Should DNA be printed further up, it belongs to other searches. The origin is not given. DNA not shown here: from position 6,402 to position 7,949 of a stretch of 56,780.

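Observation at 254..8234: Orphan double-glycine peptide locus: NHLM-type export triad plus a binding-protein-fold gene, with no maturase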

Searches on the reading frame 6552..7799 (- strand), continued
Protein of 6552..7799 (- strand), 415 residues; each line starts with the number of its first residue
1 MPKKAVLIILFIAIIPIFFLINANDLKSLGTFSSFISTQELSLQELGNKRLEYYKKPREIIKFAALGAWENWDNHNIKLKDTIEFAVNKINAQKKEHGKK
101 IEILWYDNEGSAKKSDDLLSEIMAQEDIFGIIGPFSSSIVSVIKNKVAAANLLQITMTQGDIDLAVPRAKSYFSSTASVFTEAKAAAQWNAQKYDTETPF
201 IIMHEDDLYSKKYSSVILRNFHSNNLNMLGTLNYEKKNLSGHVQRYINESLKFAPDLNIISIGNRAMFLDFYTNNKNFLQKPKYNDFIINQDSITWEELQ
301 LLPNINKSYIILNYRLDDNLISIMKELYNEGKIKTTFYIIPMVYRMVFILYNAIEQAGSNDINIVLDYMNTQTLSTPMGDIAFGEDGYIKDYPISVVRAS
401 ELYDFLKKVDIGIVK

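Call 89: find_encoding_contigs(protein=P0018, flank=10000, max_places=2)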
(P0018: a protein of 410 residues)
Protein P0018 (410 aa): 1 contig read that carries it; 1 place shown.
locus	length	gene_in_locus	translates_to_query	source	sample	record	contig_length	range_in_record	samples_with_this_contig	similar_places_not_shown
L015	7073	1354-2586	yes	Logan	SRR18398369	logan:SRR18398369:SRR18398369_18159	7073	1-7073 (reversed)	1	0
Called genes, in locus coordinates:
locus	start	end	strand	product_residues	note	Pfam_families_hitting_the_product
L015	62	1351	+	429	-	-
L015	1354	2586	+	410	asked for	PF13433:Peripla_BP_5 (faint), PF13458:Peripla_BP_6, PF01094:ANF_receptor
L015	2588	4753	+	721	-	PF03412:Peptidase_C39, PF00664:ABC_membrane, PF00005:ABC_tran, PF02463:SMC_N (faint)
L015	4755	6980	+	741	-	PF00664:ABC_membrane, PF02463:SMC_N (weak), PF00005:ABC_tran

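Call 90: find_encoding_contigs(protein=P0021, flank=10000, max_places=2)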
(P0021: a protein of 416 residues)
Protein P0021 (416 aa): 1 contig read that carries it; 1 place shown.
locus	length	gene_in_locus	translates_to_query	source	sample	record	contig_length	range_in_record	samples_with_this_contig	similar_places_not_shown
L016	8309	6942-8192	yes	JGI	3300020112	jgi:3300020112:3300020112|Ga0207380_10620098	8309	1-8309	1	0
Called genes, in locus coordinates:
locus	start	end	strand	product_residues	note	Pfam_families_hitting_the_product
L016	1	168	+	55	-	?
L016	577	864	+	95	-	-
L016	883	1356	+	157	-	-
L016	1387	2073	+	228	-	-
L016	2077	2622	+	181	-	PF03412:Peptidase_C39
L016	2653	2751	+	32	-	-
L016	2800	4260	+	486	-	PF00664:ABC_membrane, PF00005:ABC_tran, PF02463:SMC_N (faint)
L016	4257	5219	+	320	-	-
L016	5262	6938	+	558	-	PF00664:ABC_membrane, PF00005:ABC_tran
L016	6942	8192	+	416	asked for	PF13458:Peripla_BP_6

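Call 94: search_protein_families(library=ncbifam, proteins=[L012:3825-5075:+, L012:5080-7278:+, L012:7283-9988:+, L015:62-1351:+, L015:2588-4753:+, L015:4755-6980:+, L014:963-3596:+], max_evalue=1e-40)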
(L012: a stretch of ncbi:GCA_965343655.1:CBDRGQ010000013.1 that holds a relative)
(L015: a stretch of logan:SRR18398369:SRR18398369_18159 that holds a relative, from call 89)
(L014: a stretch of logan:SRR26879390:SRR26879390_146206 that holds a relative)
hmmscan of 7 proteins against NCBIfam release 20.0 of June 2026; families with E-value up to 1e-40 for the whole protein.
L012:3825-5075:+ (416 aa): 1 family
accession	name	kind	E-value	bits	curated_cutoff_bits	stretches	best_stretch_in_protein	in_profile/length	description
TIGR03794.1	NHLM_micro_HlyD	equivalog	2.9e-93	313.1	156.2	1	1-393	11-418/421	NHLP bacteriocin system secretion protein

L012:5080-7278:+ (732 aa): 24 families
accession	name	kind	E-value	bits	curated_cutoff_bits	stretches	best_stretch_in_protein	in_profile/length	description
TIGR03796.1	NHLM_micro_ABC1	equivalog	6.3e-266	884.1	853.3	1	22-730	2-710/710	NHLP family bacteriocin export ABC transporter peptidase/permease/ATPase subunit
TIGR01846.1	type_I_sec_HlyB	subfamily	7.6e-107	358.3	725.55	1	36-730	3-690/694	type I secretion system permease/ATPase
TIGR03797.1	NHLM_micro_ABC2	equivalog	7.4e-101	338.7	709.4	1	176-730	138-683/686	NHLP bacteriocin export ABC transporter permease/ATPase subunit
TIGR01193.1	bacteriocin_ABC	subfamily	1.1e-97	328.3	523.85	1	31-730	5-707/708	peptide cleavage/export ABC transporter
TIGR03375.1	type_I_sec_LssB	subfamily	1.9e-93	314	693.1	1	38-723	7-693/696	type I secretion system permease/ATPase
TIGR02203.1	MsbA_lipidA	equivalog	1e-88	298.3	602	1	202-729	42-566/572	lipid A export permease/ATP-binding protein MsbA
TIGR00958.1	3a01208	subfamily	3.1e-87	293.5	874.6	1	175-728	164-710/711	antigen peptide transporter 2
TIGR02204.1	MsbA_rel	hypoth_equivalog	1.5e-85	288.1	780.4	1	216-730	60-573/576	ABC transporter, permease/ATP-binding protein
NF045513.1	HepA_fam_ABC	equivalog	1.2e-80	271.7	725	1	200-722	78-599/610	heterocyst formation ABC transporter subunit HepA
NF052233.1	CphA_assoc_ABC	equivalog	5.6e-77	259.7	880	1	250-729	266-740/766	cyanophycin metabolism-associated ABC transporter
NF010178.0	PRK13657.1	equivalog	1.1e-72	245.4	733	1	246-731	88-569/588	glucan ABC transporter ATP-binding protein/ permease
NF008381.0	PRK11176.1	equivalog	1.5e-72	244.9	867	1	211-730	64-577/582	lipid A ABC transporter ATP-binding protein/permease MsbA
TIGR01842.1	type_I_sec_PrtD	subfamily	2.1e-67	227.9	510.15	1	174-720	6-542/544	type I secretion system permease/ATPase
NF045998.1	cleave_ABC_plasm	equivalog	2.2e-62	211.3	500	1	41-681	17-648/673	Mbov_0121 family peptidase domain-containing ABC transporter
NF008055.0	PRK10789.1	equivalog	4.9e-61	206.9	845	1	187-728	29-567/590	SmdA family multidrug ABC transporter permease/ATP-binding protein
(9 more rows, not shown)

L012:7283-9988:+ (901 aa): 25 families
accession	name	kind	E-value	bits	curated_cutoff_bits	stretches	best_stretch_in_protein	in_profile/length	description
TIGR03797.1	NHLM_micro_ABC2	equivalog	1.7e-230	767.1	709.4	1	209-898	2-686/686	NHLP bacteriocin export ABC transporter permease/ATPase subunit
TIGR03796.1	NHLM_micro_ABC1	equivalog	6.1e-95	318.9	853.3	1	335-892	145-707/710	NHLP family bacteriocin export ABC transporter peptidase/permease/ATPase subunit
TIGR01846.1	type_I_sec_HlyB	subfamily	2.3e-94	317.1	725.55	1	248-897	44-692/694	type I secretion system permease/ATPase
TIGR02203.1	MsbA_lipidA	equivalog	3.6e-93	313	602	1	352-893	22-565/572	lipid A export permease/ATP-binding protein MsbA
TIGR00958.1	3a01208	subfamily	3.6e-87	293.3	874.6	1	326-888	140-705/711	antigen peptide transporter 2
NF045513.1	HepA_fam_ABC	equivalog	1.9e-79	267.7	725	1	378-895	89-607/610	heterocyst formation ABC transporter subunit HepA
TIGR03375.1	type_I_sec_LssB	subfamily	2.6e-77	260.7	693.1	1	235-885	33-690/696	type I secretion system permease/ATPase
TIGR02204.1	MsbA_rel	hypoth_equivalog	2.3e-75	254.4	780.4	1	382-897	56-575/576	ABC transporter, permease/ATP-binding protein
NF008381.0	PRK11176.1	equivalog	5e-75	253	867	1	373-897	54-579/582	lipid A ABC transporter ATP-binding protein/permease MsbA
NF010178.0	PRK13657.1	equivalog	8.7e-75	252.3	733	1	347-899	18-572/588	glucan ABC transporter ATP-binding protein/ permease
TIGR01193.1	bacteriocin_ABC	subfamily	1.1e-63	215.8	523.85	1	335-892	145-704/708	peptide cleavage/export ABC transporter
NF052233.1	CphA_assoc_ABC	equivalog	1e-61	209.2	880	1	418-897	264-743/766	cyanophycin metabolism-associated ABC transporter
TIGR01842.1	type_I_sec_PrtD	subfamily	4e-60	203.9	510.15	1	343-884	5-541/544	type I secretion system permease/ATPase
NF008056.1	PRK10790.1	equivalog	1.5e-58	198.7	746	1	342-898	21-576/584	SmdB family multidrug efflux ABC transporter permease/ATP-binding protein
TIGR02857.1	CydD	equivalog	3.4e-56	191.3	435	1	657-868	316-528/529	thiol reductant ABC exporter subunit CydD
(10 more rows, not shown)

L015:62-1351:+ (429 aa): 1 family
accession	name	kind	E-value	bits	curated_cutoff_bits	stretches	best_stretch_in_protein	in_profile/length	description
TIGR03794.1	NHLM_micro_HlyD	equivalog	3.9e-60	203.9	156.2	1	20-413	11-420/421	NHLP bacteriocin system secretion protein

L015:2588-4753:+ (721 aa): 23 families
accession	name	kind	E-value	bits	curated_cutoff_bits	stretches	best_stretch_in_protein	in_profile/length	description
TIGR03796.1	NHLM_micro_ABC1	equivalog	2.5e-182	607.8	853.3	1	10-715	1-709/710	NHLP family bacteriocin export ABC transporter peptidase/permease/ATPase subunit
TIGR01846.1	type_I_sec_HlyB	subfamily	7.5e-91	305.5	725.55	1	24-714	2-688/694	type I secretion system permease/ATPase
TIGR03375.1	type_I_sec_LssB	subfamily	4.5e-88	296.3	693.1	1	26-708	6-692/696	type I secretion system permease/ATPase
TIGR01193.1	bacteriocin_ABC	subfamily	1.3e-84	285.1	523.85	1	18-716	3-707/708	peptide cleavage/export ABC transporter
TIGR02203.1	MsbA_lipidA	equivalog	8.5e-82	275.5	602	1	190-714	40-565/572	lipid A export permease/ATP-binding protein MsbA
TIGR03797.1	NHLM_micro_ABC2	equivalog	3.3e-81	273.7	709.4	1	147-715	118-682/686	NHLP bacteriocin export ABC transporter permease/ATPase subunit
TIGR02204.1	MsbA_rel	hypoth_equivalog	8e-72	242.7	780.4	1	184-715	38-572/576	ABC transporter, permease/ATP-binding protein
NF010178.0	PRK13657.1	equivalog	5.2e-68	229.9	733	1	389-716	245-568/588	glucan ABC transporter ATP-binding protein/ permease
NF045513.1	HepA_fam_ABC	equivalog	2.8e-66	224.2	725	1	206-710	100-601/610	heterocyst formation ABC transporter subunit HepA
TIGR00958.1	3a01208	subfamily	3.5e-65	220.6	874.6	1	147-715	144-711/711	antigen peptide transporter 2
NF008381.0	PRK11176.1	equivalog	5.3e-62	210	867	1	188-714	49-575/582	lipid A ABC transporter ATP-binding protein/permease MsbA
NF052233.1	CphA_assoc_ABC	equivalog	6.3e-59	200.1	880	1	156-715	176-740/766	cyanophycin metabolism-associated ABC transporter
TIGR01842.1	type_I_sec_PrtD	subfamily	1.4e-58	198.8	510.15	1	187-707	29-543/544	type I secretion system permease/ATPase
TIGR01192.1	chvA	subfamily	1.2e-54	186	585.4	1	403-717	256-569/585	glucan export ABC transporter ATP-binding protein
NF045998.1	cleave_ABC_plasm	equivalog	2.7e-54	184.6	500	1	16-674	2-657/673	Mbov_0121 family peptidase domain-containing ABC transporter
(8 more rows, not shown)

L015:4755-6980:+ (741 aa): 23 families
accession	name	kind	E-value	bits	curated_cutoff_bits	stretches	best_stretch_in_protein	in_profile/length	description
TIGR03797.1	NHLM_micro_ABC2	equivalog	9.9e-166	553.1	709.4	1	86-740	29-686/686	NHLP bacteriocin export ABC transporter permease/ATPase subunit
TIGR03796.1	NHLM_micro_ABC1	equivalog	1e-81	275.2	853.3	1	196-735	152-708/710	NHLP family bacteriocin export ABC transporter peptidase/permease/ATPase subunit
TIGR02203.1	MsbA_lipidA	equivalog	3.5e-78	263.5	602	1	234-739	58-569/572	lipid A export permease/ATP-binding protein MsbA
NF045513.1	HepA_fam_ABC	equivalog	3e-74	250.5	725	1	236-733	101-603/610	heterocyst formation ABC transporter subunit HepA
TIGR01846.1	type_I_sec_HlyB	subfamily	1.5e-72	244.9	725.55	1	272-739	217-692/694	type I secretion system permease/ATPase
TIGR02204.1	MsbA_rel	hypoth_equivalog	3.8e-71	240.5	780.4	1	228-739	57-575/576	ABC transporter, permease/ATP-binding protein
NF010178.0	PRK13657.1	equivalog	3.4e-69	233.8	733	1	261-739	83-570/588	glucan ABC transporter ATP-binding protein/ permease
TIGR00958.1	3a01208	subfamily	9.9e-68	229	874.6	1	193-735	160-710/711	antigen peptide transporter 2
TIGR03375.1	type_I_sec_LssB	subfamily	3e-64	217.5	693.1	1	190-727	146-690/696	type I secretion system permease/ATPase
NF008381.0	PRK11176.1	equivalog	5.5e-62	209.9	867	1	223-740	54-580/582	lipid A ABC transporter ATP-binding protein/permease MsbA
TIGR01193.1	bacteriocin_ABC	subfamily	4.2e-60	204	523.85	1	200-736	163-706/708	peptide cleavage/export ABC transporter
NF052233.1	CphA_assoc_ABC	equivalog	9.2e-58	196.2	880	1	233-739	233-743/766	cyanophycin metabolism-associated ABC transporter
TIGR02857.1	CydD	equivalog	2.5e-53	181.8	435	1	476-711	291-529/529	thiol reductant ABC exporter subunit CydD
NF008056.1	PRK10790.1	equivalog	1.1e-52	179.4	746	1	491-739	325-575/584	SmdB family multidrug efflux ABC transporter permease/ATP-binding protein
TIGR02868.1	CydC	equivalog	1.4e-50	172.4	329.05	1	273-697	92-528/530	thiol reductant ABC exporter subunit CydC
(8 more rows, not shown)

L014:963-3596:+ (877 aa): 25 families
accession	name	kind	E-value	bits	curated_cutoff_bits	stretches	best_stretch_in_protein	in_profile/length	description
TIGR03797.1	NHLM_micro_ABC2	equivalog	4.1e-242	805.5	709.4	1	181-873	2-686/686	NHLP bacteriocin export ABC transporter permease/ATPase subunit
TIGR03796.1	NHLM_micro_ABC1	equivalog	4.1e-93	312.9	853.3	1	306-869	143-709/710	NHLP family bacteriocin export ABC transporter peptidase/permease/ATPase subunit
TIGR01846.1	type_I_sec_HlyB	subfamily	1.7e-91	307.6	725.55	1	305-872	127-692/694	type I secretion system permease/ATPase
TIGR03375.1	type_I_sec_LssB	subfamily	1.3e-81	274.9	693.1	1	227-861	50-691/696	type I secretion system permease/ATPase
TIGR02203.1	MsbA_lipidA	equivalog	1.5e-80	271.4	602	1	335-872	37-569/572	lipid A export permease/ATP-binding protein MsbA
NF045513.1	HepA_fam_ABC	equivalog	8.2e-80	268.9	725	1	356-867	91-604/610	heterocyst formation ABC transporter subunit HepA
TIGR02204.1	MsbA_rel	hypoth_equivalog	7.8e-78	262.5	780.4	1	310-872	11-575/576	ABC transporter, permease/ATP-binding protein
TIGR00958.1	3a01208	subfamily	2.4e-75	254.2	874.6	1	308-869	149-711/711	antigen peptide transporter 2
NF008381.0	PRK11176.1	equivalog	2.9e-67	227.4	867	1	348-872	56-579/582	lipid A ABC transporter ATP-binding protein/permease MsbA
TIGR01193.1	bacteriocin_ABC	subfamily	1.3e-66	225.5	523.85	1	323-870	158-707/708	peptide cleavage/export ABC transporter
NF010178.0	PRK13657.1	equivalog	1e-64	219.1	733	1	366-876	65-574/588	glucan ABC transporter ATP-binding protein/ permease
NF052233.1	CphA_assoc_ABC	equivalog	1.5e-60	205.4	880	1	357-874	230-745/766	cyanophycin metabolism-associated ABC transporter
TIGR02857.1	CydD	equivalog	5.6e-57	193.9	435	1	619-844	302-529/529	thiol reductant ABC exporter subunit CydD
NF045998.1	cleave_ABC_plasm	equivalog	7.1e-57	193.1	500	1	249-835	84-664/673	Mbov_0121 family peptidase domain-containing ABC transporter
TIGR01842.1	type_I_sec_PrtD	subfamily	2.5e-56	191.4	510.15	1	313-861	2-543/544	type I secretion system permease/ATPase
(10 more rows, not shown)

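Call 96: search_solved_structures(query=A8, max_evalue=0.01, show_alignments=1)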
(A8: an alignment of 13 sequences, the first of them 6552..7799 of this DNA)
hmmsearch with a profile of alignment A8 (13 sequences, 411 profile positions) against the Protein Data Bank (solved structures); distinct sequences matched with E-value up to 0.01: 58.
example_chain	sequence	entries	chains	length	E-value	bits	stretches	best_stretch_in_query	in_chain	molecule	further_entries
4gnr_A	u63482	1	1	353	1.1e-19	73.8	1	73-222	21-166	ABC transporter substrate-binding protein-branched chain amino acid transport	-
3ip5_A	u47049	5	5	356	9.7e-19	70.7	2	76-220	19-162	ABC transporter, substrate binding protein (Amino acid)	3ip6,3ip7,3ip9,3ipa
4mlc_A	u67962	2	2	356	1.1e-18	70.5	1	80-234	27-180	Extracellular ligand-binding receptor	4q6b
3ipc_A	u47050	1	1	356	4.3e-18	68.5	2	76-220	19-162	ABC transporter, substrate binding protein (Amino acid)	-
8tg1_A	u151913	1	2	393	2.7e-17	65.9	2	54-216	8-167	Extracellular ligand-binding receptor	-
1z15_A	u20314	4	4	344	2.4e-16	62.8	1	60-227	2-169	Leu/Ile/Val-binding protein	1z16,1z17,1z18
4n0q_A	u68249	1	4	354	3.3e-16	62.3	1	54-221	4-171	Leu/Ile/Val-binding protein homolog 3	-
2liv_A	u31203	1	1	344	8.1e-16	61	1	60-227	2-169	LEUCINE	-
2lbp_A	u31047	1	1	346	3.4e-15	59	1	60-227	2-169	LEUCINE-BINDING PROTEIN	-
1usg_A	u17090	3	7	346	1.9e-14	56.5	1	60-227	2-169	LEUCINE-SPECIFIC BINDING PROTEIN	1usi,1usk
8z0g_A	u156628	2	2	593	5.6e-14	55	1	83-224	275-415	Leu/Ile/Val-binding protein,Leu/Ile/Val-binding protein,mNeonGreen | NeIle,Leu/Ile/Val-binding protein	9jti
8q52_A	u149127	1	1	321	6e-13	51.6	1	59-384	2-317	Leucine-specific-binding protein,Chemotaxis protein CheY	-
7s6f_A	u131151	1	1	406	7.2e-10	41.4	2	75-208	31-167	Putative urea ABC transporter, urea binding protein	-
4mpt_A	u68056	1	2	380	7.2e-10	41.4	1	56-204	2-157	Putative leu/ile/val-binding protein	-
3i45_A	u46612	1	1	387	1.1e-09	40.8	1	61-183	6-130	Twin-arginine translocation pathway signal protein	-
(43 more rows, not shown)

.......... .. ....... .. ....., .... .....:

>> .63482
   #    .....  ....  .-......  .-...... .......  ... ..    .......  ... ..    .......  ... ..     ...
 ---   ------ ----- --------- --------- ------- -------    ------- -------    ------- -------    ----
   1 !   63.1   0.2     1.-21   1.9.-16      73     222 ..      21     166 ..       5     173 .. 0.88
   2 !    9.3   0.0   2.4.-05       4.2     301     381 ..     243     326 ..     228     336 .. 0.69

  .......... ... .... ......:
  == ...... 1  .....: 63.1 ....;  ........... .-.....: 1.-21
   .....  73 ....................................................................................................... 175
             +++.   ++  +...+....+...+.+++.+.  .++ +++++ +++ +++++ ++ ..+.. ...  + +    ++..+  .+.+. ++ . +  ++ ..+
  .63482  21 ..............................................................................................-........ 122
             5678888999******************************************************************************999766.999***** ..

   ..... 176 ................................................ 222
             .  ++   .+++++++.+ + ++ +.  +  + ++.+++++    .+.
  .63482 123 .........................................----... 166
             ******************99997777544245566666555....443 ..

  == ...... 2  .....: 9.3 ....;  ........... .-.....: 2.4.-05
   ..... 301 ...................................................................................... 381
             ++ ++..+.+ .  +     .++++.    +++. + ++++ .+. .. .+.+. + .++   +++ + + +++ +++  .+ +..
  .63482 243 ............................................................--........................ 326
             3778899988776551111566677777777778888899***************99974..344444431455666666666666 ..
